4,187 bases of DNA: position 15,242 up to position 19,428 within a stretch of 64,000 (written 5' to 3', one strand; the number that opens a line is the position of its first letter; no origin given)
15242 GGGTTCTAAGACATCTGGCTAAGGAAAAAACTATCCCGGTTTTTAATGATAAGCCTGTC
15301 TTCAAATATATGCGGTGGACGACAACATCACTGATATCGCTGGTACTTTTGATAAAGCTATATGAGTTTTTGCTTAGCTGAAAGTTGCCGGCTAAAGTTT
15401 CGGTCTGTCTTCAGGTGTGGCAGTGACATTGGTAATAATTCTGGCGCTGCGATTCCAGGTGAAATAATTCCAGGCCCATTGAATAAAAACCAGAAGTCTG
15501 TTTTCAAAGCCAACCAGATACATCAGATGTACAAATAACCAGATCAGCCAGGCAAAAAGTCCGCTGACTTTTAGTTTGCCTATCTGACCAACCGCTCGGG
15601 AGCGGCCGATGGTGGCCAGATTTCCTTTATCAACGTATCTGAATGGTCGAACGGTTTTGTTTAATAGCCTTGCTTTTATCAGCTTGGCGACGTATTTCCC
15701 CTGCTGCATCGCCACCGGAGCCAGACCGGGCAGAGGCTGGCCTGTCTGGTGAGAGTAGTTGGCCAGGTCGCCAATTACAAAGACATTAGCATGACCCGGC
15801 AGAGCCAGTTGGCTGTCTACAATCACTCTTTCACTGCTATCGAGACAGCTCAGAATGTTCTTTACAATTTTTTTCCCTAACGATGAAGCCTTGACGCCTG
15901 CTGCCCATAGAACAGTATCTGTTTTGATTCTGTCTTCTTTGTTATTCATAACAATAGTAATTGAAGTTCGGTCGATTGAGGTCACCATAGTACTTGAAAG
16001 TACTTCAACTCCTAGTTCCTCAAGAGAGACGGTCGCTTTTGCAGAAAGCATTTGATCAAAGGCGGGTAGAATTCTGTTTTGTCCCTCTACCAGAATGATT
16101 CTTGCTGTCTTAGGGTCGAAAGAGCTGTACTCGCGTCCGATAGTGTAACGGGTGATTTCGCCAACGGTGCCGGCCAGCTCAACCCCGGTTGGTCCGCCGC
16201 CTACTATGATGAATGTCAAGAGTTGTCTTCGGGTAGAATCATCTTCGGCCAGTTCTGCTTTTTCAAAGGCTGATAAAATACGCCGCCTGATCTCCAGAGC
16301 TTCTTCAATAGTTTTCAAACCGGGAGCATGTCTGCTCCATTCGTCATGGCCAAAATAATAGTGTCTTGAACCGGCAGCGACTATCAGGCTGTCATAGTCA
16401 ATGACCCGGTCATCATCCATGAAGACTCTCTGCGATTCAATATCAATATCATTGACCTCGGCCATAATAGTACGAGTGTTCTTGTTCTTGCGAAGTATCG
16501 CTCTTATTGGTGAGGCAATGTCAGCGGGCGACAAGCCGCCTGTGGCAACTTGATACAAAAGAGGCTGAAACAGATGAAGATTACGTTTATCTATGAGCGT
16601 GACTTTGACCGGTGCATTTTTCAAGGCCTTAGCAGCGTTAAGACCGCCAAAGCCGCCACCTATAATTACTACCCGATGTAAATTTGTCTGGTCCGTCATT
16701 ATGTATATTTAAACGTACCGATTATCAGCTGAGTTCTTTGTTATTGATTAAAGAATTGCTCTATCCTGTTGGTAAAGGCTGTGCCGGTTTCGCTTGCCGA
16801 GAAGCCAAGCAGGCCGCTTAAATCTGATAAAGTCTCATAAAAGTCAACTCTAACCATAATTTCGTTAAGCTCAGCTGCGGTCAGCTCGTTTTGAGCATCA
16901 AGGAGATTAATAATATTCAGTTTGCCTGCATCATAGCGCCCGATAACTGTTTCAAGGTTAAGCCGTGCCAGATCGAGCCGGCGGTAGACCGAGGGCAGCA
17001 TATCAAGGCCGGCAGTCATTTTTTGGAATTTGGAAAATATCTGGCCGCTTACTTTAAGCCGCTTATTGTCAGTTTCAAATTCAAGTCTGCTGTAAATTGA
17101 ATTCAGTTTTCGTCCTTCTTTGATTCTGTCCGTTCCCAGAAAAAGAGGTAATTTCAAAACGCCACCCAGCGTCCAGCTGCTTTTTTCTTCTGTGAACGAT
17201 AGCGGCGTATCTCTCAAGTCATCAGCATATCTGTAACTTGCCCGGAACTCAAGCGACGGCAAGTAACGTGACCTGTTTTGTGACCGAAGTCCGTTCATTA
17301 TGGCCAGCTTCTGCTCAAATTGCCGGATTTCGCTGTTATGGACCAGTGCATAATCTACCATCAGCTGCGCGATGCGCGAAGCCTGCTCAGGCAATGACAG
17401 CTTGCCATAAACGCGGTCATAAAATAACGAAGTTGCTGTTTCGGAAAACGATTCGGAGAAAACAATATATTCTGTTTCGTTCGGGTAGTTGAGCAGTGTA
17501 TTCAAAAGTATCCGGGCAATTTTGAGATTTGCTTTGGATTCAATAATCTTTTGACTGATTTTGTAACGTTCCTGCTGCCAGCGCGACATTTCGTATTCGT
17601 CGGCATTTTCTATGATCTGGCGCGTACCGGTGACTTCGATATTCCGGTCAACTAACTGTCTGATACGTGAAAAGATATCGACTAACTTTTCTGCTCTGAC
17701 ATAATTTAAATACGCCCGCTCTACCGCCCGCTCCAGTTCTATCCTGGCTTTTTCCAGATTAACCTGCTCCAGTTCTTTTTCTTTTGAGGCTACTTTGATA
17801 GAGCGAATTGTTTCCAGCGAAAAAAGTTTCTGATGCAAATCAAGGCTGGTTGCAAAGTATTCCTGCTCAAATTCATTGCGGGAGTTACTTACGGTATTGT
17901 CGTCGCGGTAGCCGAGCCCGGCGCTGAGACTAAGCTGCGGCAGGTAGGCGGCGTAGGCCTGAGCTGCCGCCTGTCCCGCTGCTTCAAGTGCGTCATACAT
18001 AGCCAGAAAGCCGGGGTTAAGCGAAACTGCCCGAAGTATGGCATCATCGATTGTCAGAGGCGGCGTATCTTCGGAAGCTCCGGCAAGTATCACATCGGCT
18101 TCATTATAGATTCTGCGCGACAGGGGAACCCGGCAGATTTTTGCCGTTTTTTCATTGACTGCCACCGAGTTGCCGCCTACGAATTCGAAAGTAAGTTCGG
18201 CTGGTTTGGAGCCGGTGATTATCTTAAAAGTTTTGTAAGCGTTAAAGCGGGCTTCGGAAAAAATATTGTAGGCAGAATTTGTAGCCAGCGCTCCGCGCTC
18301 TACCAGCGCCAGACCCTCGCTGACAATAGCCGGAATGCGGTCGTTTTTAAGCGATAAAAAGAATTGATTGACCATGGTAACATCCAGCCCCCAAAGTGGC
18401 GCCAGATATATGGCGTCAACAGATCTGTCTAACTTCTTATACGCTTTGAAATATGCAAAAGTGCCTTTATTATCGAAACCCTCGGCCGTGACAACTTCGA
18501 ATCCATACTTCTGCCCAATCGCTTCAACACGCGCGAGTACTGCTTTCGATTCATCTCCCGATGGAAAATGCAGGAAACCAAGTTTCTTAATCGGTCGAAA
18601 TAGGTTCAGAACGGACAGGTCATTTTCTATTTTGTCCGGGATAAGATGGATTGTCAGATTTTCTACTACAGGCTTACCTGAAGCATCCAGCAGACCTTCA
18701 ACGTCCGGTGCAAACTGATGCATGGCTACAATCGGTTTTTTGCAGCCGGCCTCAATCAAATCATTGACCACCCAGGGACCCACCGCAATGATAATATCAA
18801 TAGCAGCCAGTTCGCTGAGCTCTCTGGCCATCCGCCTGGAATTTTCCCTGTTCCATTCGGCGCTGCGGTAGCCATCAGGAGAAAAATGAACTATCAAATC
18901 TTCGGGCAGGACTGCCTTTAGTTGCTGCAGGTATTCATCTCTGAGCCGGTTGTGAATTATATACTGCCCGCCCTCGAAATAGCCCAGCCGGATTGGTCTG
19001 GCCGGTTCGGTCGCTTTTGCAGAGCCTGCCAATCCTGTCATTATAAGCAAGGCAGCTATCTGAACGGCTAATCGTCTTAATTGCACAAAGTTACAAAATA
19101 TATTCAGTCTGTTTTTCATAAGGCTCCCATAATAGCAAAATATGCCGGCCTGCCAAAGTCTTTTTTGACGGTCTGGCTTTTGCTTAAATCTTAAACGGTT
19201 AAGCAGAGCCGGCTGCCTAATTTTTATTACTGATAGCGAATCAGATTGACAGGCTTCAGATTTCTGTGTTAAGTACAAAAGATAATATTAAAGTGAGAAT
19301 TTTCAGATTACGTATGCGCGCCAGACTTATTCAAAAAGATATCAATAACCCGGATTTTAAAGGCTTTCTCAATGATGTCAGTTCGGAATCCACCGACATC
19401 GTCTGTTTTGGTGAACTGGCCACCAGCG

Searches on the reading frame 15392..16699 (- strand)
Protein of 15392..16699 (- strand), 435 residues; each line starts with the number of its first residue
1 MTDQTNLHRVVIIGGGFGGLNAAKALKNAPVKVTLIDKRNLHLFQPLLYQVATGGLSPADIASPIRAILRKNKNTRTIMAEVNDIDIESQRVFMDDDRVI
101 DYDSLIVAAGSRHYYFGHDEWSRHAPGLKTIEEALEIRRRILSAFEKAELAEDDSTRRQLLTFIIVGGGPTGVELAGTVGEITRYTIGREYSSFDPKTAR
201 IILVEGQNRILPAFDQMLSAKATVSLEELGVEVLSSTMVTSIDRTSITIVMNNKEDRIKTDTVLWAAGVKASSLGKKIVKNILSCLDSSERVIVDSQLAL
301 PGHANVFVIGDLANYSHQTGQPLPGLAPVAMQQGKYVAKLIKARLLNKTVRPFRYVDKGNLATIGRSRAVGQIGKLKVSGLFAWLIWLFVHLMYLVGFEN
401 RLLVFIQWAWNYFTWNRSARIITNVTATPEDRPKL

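Call 38: search_protein_families(library=pfam, proteins=[window:15392-16699:-], max_evalue=0.00001)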
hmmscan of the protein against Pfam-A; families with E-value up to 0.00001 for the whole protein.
window:15392-16699:- (435 aa): 5 families
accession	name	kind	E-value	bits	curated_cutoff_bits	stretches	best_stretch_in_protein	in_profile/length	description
PF07992.20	Pyr_redox_2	-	7.6e-51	173.7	26.1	1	9-334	2-291/291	Pyridine nucleotide-disulphide oxidoreductase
PF00070.33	Pyr_redox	-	4.4e-15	56.4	22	1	164-246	3-70/82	Pyridine nucleotide-disulphide oxidoreductase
PF22366.1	NDH2_C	-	1.8e-08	34.9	27.7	1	358-413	2-58/62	NDH2 C-terminal domain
PF01266.30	DAO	-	1.2e-07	32.1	27.9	0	9-39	1-31/353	FAD dependent oxidoreductase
PF03486.20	HI0933_like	-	9.5e-07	28.9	50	0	9-40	2-33/244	HI0933-like protein Rossmann domain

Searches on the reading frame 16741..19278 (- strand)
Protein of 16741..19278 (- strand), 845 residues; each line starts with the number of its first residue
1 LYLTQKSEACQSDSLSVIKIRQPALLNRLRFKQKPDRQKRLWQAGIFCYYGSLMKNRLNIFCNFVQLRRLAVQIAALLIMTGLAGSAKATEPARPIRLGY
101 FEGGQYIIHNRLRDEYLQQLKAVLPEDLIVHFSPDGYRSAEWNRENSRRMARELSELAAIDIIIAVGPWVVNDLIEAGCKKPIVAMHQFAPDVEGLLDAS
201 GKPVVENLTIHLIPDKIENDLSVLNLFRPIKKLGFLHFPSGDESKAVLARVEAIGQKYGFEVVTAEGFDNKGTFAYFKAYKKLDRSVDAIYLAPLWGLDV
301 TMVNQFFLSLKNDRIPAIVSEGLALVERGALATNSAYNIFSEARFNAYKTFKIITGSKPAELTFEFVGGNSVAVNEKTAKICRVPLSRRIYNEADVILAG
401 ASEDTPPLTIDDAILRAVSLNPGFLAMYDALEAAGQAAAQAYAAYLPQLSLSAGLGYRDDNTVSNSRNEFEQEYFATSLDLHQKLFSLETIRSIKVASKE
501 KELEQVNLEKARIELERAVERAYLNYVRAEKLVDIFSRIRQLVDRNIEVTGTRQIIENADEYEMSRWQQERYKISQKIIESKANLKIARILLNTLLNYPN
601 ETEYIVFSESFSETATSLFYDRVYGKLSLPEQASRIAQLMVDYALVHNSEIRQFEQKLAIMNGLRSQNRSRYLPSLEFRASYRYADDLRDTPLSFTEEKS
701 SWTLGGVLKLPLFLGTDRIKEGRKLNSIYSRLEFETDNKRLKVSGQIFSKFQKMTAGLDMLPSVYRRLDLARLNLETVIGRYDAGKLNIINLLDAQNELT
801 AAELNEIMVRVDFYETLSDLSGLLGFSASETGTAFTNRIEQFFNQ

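Call 38: search_protein_families(library=pfam, proteins=[window:16741-19278:-], max_evalue=0.00001)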
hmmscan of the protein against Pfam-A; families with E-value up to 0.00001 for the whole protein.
window:16741-19278:- (845 aa): 2 families
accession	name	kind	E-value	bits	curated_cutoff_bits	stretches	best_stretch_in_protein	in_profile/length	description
PF02321.23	OEP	-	6.1e-31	108.1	22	2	411-597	2-187/187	Outer membrane efflux protein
PF04392.18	ABC_sub_bind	-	3.4e-07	30.2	25.9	1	137-395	39-290/293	ABC transporter substrate binding protein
